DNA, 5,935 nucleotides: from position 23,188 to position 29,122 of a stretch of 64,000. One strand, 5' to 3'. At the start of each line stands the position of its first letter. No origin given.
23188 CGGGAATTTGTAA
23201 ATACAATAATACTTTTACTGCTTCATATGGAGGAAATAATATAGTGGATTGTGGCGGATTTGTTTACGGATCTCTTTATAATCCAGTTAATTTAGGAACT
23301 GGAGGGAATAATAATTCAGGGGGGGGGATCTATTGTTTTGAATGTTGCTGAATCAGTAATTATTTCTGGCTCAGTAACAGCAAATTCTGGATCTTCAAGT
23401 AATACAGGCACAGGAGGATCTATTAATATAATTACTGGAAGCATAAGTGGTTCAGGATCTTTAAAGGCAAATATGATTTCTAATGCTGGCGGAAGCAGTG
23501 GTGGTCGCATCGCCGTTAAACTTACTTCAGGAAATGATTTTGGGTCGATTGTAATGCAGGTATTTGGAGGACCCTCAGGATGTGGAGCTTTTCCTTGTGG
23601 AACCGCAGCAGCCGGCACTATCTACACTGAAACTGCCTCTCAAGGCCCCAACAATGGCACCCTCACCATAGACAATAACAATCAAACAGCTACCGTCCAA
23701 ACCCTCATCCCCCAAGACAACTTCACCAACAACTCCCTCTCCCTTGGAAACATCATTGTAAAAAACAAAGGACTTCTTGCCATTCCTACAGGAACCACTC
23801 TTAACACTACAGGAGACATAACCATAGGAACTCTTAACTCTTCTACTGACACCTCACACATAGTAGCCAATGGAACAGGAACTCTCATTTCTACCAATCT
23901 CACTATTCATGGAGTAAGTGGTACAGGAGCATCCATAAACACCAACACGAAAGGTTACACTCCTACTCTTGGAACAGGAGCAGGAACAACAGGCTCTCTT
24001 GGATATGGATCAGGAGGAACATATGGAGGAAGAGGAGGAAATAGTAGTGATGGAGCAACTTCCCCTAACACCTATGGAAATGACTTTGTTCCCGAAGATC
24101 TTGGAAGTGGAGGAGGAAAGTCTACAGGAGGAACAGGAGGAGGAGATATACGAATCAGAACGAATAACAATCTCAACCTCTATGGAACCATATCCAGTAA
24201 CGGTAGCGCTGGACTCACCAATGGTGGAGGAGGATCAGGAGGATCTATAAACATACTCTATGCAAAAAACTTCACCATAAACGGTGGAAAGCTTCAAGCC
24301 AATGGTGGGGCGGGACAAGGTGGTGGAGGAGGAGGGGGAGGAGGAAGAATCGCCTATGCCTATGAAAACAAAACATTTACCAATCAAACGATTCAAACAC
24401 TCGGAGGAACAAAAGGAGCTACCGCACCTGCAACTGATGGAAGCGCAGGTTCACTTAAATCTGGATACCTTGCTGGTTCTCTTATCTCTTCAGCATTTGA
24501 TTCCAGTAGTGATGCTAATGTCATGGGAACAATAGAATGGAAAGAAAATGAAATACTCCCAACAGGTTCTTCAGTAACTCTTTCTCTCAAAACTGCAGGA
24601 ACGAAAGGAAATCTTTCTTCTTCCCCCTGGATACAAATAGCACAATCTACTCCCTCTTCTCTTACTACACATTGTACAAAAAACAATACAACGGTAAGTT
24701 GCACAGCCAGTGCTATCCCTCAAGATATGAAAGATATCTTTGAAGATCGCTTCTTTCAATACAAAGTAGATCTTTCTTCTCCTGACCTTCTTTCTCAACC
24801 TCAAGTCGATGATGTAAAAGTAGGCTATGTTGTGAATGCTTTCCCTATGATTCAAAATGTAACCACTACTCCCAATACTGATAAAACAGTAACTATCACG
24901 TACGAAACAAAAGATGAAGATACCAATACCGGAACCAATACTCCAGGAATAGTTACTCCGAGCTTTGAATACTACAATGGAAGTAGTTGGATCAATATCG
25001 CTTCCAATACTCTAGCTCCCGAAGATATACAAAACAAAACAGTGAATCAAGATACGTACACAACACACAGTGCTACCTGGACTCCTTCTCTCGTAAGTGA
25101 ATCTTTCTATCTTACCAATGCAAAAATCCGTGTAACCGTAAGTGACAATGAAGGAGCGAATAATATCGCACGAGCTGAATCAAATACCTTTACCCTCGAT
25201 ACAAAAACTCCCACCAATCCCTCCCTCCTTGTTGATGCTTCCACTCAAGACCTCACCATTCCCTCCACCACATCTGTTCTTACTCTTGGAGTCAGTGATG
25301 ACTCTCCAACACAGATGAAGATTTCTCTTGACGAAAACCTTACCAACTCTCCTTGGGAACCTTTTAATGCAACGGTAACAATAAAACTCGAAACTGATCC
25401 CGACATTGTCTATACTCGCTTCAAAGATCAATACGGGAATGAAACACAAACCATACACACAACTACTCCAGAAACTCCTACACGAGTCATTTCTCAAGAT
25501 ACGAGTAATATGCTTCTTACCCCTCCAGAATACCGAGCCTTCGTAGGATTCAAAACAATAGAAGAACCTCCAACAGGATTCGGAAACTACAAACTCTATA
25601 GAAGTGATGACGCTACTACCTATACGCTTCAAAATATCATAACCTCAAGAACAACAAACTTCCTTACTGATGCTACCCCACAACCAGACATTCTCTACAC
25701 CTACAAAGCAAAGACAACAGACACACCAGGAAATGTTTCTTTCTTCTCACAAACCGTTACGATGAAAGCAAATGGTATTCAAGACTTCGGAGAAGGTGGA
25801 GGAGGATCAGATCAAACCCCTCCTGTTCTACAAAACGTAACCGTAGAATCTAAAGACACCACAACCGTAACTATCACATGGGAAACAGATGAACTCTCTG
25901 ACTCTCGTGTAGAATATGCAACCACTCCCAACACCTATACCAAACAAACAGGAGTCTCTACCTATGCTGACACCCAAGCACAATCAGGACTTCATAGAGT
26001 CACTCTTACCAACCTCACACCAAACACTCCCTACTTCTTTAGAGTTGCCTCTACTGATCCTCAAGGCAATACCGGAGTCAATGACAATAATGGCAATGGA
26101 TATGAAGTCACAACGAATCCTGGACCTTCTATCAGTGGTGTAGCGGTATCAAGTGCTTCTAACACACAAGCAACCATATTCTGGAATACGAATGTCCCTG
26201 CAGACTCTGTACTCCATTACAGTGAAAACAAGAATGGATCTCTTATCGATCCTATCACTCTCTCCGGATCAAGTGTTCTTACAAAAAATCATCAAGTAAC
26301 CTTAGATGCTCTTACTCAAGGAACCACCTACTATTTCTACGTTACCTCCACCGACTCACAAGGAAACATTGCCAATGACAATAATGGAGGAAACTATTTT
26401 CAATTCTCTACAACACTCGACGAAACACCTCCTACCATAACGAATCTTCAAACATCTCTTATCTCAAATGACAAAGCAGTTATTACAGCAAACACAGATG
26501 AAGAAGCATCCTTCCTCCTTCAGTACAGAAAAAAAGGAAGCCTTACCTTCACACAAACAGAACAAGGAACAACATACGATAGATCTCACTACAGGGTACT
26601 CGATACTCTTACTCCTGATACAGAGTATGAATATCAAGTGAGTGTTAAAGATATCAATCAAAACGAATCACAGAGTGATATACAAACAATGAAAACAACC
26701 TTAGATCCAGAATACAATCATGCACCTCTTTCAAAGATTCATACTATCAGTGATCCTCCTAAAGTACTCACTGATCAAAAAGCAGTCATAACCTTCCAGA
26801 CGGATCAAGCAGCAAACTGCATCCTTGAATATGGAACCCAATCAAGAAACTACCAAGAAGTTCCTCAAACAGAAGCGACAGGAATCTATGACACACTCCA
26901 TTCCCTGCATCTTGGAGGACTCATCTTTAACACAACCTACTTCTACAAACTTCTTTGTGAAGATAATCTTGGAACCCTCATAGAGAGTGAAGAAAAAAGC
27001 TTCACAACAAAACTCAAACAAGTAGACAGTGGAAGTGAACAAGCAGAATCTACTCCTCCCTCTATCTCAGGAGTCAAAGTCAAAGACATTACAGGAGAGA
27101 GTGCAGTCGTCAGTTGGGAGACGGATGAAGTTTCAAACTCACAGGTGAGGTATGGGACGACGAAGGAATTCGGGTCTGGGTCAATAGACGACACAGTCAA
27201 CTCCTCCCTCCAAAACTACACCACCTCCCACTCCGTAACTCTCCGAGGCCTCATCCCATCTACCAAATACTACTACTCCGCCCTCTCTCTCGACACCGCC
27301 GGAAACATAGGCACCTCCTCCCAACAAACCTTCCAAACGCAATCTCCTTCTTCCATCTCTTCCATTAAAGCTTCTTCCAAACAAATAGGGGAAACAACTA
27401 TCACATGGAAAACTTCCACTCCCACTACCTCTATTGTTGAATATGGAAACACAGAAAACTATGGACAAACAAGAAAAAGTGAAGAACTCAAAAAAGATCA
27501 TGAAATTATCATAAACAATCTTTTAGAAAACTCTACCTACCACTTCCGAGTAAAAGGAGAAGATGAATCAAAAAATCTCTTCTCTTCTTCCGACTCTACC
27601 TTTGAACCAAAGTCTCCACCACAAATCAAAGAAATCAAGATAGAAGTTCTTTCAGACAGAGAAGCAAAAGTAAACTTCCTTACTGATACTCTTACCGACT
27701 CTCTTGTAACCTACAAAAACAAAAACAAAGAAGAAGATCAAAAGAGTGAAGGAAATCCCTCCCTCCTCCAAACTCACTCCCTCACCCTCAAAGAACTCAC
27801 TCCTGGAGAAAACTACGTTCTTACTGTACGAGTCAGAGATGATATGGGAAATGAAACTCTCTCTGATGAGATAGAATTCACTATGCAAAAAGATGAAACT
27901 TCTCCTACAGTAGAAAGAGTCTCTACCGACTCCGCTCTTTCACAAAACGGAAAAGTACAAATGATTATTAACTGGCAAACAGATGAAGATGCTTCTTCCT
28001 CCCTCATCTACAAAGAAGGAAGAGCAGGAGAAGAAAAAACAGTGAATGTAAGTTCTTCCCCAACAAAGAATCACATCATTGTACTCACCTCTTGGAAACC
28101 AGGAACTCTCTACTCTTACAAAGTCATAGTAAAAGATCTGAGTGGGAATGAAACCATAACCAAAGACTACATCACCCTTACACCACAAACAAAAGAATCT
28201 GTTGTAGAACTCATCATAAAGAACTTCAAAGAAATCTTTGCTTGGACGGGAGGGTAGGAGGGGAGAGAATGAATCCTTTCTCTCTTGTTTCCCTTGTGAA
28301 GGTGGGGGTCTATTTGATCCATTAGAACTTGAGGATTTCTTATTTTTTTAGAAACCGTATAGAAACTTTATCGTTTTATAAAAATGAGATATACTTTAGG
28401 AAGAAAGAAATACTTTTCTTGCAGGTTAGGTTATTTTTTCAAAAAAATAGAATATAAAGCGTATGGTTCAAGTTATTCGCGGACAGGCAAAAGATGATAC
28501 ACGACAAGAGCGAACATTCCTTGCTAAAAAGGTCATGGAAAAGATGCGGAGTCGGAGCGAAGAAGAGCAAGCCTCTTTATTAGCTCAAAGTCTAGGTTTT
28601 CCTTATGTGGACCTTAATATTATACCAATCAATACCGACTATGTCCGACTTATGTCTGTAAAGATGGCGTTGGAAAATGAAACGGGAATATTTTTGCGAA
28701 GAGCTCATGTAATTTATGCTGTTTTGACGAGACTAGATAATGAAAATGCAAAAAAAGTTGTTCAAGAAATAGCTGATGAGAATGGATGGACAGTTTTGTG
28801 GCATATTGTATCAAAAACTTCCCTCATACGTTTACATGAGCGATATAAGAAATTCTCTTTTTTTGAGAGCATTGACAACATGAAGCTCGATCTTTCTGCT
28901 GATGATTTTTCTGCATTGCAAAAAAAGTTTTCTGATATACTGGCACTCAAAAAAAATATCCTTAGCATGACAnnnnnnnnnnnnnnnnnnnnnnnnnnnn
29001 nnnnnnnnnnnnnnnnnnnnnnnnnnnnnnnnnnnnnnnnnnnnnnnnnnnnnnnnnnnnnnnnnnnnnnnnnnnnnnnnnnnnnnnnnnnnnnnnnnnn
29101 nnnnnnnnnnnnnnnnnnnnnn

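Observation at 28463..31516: Single-chain tandem fusion of two complete PilB/GspE secretion ATPase modules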

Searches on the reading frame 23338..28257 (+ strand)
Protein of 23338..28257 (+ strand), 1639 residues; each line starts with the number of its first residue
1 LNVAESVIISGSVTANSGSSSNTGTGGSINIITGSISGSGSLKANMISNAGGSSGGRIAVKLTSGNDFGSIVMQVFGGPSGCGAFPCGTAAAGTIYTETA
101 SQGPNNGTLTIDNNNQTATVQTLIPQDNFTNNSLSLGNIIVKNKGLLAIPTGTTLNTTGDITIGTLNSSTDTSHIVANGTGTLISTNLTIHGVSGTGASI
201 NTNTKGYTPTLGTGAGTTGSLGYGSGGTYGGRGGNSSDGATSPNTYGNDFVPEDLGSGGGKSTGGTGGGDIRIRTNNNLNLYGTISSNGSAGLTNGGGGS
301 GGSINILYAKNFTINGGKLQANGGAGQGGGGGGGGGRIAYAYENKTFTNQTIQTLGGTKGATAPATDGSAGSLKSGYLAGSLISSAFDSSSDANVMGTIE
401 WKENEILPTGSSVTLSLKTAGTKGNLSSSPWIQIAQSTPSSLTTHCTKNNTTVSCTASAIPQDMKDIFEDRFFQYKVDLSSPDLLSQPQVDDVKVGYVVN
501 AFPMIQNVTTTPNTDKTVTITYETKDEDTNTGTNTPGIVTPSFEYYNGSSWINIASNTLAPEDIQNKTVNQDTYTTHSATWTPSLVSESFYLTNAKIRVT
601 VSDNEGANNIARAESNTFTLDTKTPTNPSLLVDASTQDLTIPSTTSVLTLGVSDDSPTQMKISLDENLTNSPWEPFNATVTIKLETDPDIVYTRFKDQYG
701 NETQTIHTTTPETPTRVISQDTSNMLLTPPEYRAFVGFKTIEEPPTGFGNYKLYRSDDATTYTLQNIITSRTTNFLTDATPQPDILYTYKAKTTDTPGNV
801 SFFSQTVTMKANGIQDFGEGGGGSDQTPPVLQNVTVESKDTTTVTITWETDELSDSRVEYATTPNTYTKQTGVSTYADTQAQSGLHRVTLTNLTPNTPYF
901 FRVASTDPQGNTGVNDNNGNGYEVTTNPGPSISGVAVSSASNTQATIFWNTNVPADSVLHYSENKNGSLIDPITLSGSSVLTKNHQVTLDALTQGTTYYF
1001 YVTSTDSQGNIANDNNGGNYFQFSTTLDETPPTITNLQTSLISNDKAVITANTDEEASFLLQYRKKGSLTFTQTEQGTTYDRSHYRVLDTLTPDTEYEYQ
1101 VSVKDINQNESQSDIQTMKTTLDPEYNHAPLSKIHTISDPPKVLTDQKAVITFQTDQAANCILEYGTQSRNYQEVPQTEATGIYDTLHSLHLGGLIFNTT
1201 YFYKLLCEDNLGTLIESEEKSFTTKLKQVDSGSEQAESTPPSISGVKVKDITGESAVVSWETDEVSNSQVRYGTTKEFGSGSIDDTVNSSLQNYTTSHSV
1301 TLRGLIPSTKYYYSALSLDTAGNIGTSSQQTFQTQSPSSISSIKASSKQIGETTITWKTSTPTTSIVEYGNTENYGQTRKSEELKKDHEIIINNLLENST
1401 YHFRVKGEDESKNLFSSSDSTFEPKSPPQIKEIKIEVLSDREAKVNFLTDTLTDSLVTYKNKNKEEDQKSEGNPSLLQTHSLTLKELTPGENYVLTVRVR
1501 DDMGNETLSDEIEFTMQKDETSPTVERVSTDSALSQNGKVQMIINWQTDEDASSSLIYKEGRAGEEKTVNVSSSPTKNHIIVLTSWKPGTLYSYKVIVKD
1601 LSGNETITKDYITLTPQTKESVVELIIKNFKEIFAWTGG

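Call 4: search_protein_families(library=pfam, proteins=[window:23338-28257:+], max_evalue=0.01)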
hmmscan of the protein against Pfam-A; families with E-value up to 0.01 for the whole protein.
window:23338-28257:+ (1639 aa): 6 families
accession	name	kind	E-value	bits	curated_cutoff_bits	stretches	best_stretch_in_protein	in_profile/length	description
PF16656.11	Pur_ac_phosph_N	-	2.1e-52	176.1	30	7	833-907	5-82/93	Purple acid Phosphatase, N-terminal domain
PF00041.27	fn3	-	4.5e-23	81.7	25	3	1241-1331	3-81/84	Fibronectin type III domain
PF25059.1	FN3_DSCAM-DSCAML_C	-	3.9e-12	46.8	39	0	1456-1509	24-74/89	DSCAM/DSCAML C-terminal Fn3-like domain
PF16655.11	PhoD_N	-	1.9e-06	28.8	30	0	854-907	28-80/90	PhoD-like phosphatase, N-terminal domain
PF25788.1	Ig_Rha78A_N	-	0.00013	22.6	27.4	0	1466-1516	52-101/105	Rha78A-like, N-terminal immunoglobulin domain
PF12667.13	NigD_N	-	0.0031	18.1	24.3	0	1049-1106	2-64/67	NigD-like N-terminal OB domain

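Call 34: search_protein_families(library=ncbifam, proteins=[window:23338-28257:+], max_evalue=0.01)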
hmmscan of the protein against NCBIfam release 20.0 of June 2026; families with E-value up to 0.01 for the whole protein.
window:23338-28257:+ (1639 aa): 0 families

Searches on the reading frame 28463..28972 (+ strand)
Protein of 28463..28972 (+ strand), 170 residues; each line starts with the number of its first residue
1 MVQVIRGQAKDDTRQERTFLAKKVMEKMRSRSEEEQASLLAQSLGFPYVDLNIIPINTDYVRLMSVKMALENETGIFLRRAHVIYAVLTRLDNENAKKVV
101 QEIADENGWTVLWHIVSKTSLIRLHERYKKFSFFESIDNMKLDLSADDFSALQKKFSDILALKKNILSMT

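Call 33: search_protein_families(library=pfam, proteins=[window:28463-28972:+], max_evalue=1)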
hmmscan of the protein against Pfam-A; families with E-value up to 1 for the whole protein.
window:28463-28972:+ (170 aa): 2 families
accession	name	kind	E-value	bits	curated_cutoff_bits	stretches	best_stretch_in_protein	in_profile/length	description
PF05157.20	MshEN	-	0.055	13.9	23.1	1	44-129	1-84/90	MshEN domain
PF13864.11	Enkurin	-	0.17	12.8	23.6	1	8-73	9-77/92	Calmodulin-binding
